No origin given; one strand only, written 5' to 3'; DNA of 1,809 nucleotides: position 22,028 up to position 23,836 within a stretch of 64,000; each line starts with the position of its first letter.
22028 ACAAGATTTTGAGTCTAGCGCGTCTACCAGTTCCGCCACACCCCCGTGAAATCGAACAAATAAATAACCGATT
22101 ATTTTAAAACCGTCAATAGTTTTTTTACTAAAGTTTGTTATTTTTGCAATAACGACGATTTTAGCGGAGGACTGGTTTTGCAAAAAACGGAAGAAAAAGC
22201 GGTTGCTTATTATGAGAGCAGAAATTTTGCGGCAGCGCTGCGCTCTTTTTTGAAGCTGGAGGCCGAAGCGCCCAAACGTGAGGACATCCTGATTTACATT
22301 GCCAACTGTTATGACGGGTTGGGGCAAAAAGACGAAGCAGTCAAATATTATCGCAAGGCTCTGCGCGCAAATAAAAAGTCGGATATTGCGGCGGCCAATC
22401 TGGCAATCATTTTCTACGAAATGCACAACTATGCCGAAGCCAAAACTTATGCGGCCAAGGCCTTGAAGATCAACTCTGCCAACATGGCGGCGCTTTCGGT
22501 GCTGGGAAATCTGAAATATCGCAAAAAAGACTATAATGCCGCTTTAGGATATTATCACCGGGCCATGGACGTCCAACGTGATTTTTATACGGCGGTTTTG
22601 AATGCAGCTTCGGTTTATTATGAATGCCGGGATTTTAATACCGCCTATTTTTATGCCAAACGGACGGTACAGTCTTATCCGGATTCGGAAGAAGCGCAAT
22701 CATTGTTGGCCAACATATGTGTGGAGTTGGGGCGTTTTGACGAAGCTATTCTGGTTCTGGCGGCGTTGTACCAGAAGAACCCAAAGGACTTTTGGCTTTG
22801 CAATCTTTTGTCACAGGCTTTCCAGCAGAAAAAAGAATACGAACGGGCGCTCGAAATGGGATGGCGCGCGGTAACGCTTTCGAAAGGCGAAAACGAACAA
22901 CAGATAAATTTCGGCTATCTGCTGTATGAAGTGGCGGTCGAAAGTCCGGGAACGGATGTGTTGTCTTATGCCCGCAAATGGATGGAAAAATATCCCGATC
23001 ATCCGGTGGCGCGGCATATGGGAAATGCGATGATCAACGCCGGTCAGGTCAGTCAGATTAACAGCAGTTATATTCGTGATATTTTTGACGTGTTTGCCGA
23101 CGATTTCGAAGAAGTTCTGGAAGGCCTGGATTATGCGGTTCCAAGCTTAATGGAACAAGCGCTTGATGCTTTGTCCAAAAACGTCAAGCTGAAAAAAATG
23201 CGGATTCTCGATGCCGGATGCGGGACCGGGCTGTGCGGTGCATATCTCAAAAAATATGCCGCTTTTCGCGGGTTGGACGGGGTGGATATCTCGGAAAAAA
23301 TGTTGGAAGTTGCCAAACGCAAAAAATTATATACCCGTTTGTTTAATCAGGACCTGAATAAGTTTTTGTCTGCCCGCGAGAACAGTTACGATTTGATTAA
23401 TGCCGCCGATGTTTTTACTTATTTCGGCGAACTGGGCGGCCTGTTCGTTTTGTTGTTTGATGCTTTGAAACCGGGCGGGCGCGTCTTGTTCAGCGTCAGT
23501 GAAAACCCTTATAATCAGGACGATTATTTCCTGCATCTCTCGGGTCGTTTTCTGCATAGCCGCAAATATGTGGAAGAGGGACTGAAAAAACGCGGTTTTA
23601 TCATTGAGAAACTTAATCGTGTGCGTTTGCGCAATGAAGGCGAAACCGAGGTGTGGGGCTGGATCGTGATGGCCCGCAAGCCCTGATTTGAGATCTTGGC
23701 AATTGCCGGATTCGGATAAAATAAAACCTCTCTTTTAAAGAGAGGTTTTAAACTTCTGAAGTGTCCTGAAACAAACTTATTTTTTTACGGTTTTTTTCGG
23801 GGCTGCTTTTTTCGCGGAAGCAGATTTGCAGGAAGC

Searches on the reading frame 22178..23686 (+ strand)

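Call 50: search_protein_families(library=pfam, proteins=[window:22178-23686:+], max_evalue=0.0001)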
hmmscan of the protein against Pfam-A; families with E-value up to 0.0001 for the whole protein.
window:22178-23686:+ (502 aa): 23 families
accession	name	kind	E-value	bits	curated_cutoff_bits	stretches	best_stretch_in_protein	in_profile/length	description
PF14559.12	TPR_19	-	1.8e-21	76.7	25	2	12-73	2-62/68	Tetratricopeptide repeat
PF07719.23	TPR_2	-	5.6e-20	70.2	27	1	37-67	3-33/34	Tetratricopeptide repeat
PF00515.34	TPR_1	-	1.4e-15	56.8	27.8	1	37-65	3-31/34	Tetratricopeptide repeat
PF13432.12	TPR_16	-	6e-15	55.8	32.7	1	7-66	3-62/65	Tetratricopeptide repeat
PF13428.12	TPR_14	-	8.7e-15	54.2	23.5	0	172-213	2-43/44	Tetratricopeptide repeat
PF13424.12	TPR_12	-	7.9e-14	52.1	30.1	0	72-134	5-76/77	Tetratricopeptide repeat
PF13489.12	Methyltransf_23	-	2.5e-13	50.5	27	1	323-459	7-137/164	Methyltransferase domain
PF13649.12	Methyltransf_25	-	5.7e-13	49.8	27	1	343-434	1-97/97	Methyltransferase domain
PF08242.18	Methyltransf_12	-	5.6e-12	46.7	30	1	344-436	1-98/98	Methyltransferase domain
PF08241.18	Methyltransf_11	-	1.4e-11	45.3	21.2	1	344-438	1-95/95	Methyltransferase domain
PF13374.12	TPR_10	-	2.3e-11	43.7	27.5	0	104-134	3-33/42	Tetratricopeptide repeat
PF13181.12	TPR_8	-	7.2e-11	41.8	25.7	1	41-67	7-33/34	Tetratricopeptide repeat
PF13847.12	Methyltransf_31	-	3.2e-10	40.3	27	1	339-439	3-110/145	Methyltransferase domain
PF12895.13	ANAPC3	-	2.2e-09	37.9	27.2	1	116-194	2-79/82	Anaphase-promoting complex, cyclosome, subunit 3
PF13176.12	TPR_7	-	5.9e-09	35.8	27.9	0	41-65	5-29/36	Tetratricopeptide repeat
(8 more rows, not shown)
